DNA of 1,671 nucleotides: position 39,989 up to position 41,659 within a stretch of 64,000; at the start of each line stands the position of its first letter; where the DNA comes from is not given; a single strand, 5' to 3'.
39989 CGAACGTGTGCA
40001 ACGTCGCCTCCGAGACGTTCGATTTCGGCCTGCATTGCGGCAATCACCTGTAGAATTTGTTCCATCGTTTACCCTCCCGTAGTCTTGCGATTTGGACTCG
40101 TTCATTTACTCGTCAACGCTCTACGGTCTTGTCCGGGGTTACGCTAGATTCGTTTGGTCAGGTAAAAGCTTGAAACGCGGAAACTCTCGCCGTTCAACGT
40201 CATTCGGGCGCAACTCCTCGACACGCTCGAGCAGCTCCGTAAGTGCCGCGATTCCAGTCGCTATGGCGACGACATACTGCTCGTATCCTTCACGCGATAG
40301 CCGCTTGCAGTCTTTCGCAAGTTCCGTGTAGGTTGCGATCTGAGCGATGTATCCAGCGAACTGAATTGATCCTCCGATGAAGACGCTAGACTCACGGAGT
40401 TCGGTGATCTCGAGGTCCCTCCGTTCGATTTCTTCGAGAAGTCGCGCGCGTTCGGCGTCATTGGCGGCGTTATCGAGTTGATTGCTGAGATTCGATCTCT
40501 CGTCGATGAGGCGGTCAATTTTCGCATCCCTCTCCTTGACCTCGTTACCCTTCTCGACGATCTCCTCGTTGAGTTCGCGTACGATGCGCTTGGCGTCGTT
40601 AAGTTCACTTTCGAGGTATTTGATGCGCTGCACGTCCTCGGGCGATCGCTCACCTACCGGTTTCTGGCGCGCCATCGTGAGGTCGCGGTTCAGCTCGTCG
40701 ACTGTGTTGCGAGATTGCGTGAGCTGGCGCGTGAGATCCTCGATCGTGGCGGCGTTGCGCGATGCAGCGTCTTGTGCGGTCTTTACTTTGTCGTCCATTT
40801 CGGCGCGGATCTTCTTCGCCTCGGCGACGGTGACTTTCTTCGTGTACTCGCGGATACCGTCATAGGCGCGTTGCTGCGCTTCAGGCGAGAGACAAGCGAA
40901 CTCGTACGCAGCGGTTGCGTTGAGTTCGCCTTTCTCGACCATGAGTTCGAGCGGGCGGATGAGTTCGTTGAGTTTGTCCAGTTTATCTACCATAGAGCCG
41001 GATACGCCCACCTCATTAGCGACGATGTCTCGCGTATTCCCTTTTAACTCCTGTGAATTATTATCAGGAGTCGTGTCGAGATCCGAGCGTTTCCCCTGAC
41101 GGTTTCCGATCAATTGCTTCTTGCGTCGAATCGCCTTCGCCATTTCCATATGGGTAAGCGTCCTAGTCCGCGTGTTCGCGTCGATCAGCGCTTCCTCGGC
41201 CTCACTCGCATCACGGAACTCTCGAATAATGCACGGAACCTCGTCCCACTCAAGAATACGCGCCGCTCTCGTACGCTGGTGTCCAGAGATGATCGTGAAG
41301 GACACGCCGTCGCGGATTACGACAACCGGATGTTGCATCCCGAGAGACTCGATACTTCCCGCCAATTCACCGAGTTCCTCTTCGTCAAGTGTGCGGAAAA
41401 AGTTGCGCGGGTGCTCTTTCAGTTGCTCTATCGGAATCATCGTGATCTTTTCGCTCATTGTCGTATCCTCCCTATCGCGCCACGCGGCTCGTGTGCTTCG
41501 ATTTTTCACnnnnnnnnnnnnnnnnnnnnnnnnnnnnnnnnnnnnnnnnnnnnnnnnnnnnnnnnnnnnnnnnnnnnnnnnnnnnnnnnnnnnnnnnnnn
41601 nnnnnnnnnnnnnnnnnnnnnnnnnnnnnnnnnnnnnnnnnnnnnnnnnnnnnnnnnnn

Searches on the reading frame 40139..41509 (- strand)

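Call 11: search_protein_families(library=phrogs, max_evalue=0.0001, proteins=[window:40139-41509:-])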
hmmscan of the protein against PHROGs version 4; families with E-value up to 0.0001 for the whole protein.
window:40139-41509:- (456 aa): 20 families
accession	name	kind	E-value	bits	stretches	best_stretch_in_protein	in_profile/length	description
phrog_4715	-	DNA, RNA and nucleotide metabolism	4.5e-41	142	1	17-335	142-462/630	ParB-like partition protein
phrog_3264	-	DNA, RNA and nucleotide metabolism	1.7e-19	71.6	1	16-335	43-309/337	ParB-like partition protein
phrog_12047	-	DNA, RNA and nucleotide metabolism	2.6e-19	70.9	1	24-368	2-269/301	ParB-like partition nuclease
phrog_15982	-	unknown function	9e-19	68.8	1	3-265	11-272/453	-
phrog_6218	-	DNA, RNA and nucleotide metabolism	5.7e-18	66.3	1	22-127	5-111/506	ParB-like partition protein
phrog_3951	-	unknown function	3.5e-17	63.9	1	18-125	14-122/301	-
phrog_1033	-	DNA, RNA and nucleotide metabolism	3.6e-17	64.2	1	18-130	29-148/334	ParB-like partition protein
phrog_620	-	DNA, RNA and nucleotide metabolism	2.6e-16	61.4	1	17-109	4-92/217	ParB-like partition protein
phrog_498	-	other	7.8e-16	58.7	1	6-114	19-125/633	DNA methyltransferase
phrog_8071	-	DNA, RNA and nucleotide metabolism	2.1e-12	48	1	21-112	6-94/389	ParB-like partition protein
phrog_723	-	DNA, RNA and nucleotide metabolism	3.3e-10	41.1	1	15-112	6-103/223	ParB-like partition protein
phrog_940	-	DNA, RNA and nucleotide metabolism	1.8e-09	38.3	1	21-120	5-100/388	nuclease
phrog_21315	-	unknown function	1.2e-08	35.4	1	23-241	8-212/415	-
phrog_26387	-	DNA, RNA and nucleotide metabolism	3e-08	34.4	1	16-105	4-94/252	ParB-like partition nuclease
phrog_930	-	DNA, RNA and nucleotide metabolism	3e-07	31.5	1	19-103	4-84/223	ParB-like partition protein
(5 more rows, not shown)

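Call 23: search_protein_families(library=pfam, max_evalue=0.01, proteins=[window:40139-41509:-])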
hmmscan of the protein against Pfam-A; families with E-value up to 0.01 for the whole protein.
window:40139-41509:- (456 aa): 2 families
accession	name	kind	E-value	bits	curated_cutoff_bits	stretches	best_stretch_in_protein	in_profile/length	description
PF02195.25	ParB_N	-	1.8e-16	60.4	26.3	1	20-110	1-92/95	ParB N-terminal domain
PF04102.17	SlyX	-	0.0073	17.4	30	0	294-351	3-60/67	SlyX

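Call 102: search_protein_families(library=ncbifam, max_evalue=0.001, proteins=[window:40139-41509:-])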
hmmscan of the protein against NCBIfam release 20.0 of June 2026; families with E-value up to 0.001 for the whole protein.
window:40139-41509:- (456 aa): 4 families
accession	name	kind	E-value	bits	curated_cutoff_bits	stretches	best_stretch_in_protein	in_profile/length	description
TIGR04285.1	nucleoid_noc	exception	2.7e-19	69.5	315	1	22-272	2-228/255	nucleoid occlusion protein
TIGR00180.1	parB_part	domain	7e-15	55.3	58.45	1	19-132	2-117/186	ParB/RepB/Spo0J family partition protein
NF010406.0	PRK13832.1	subfamily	0.00032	19.4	640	1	29-130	11-115/578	plasmid partitioning protein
NF001962.0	PRK00736.1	equivalog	0.00036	20.2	72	0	240-277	6-43/69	hypothetical protein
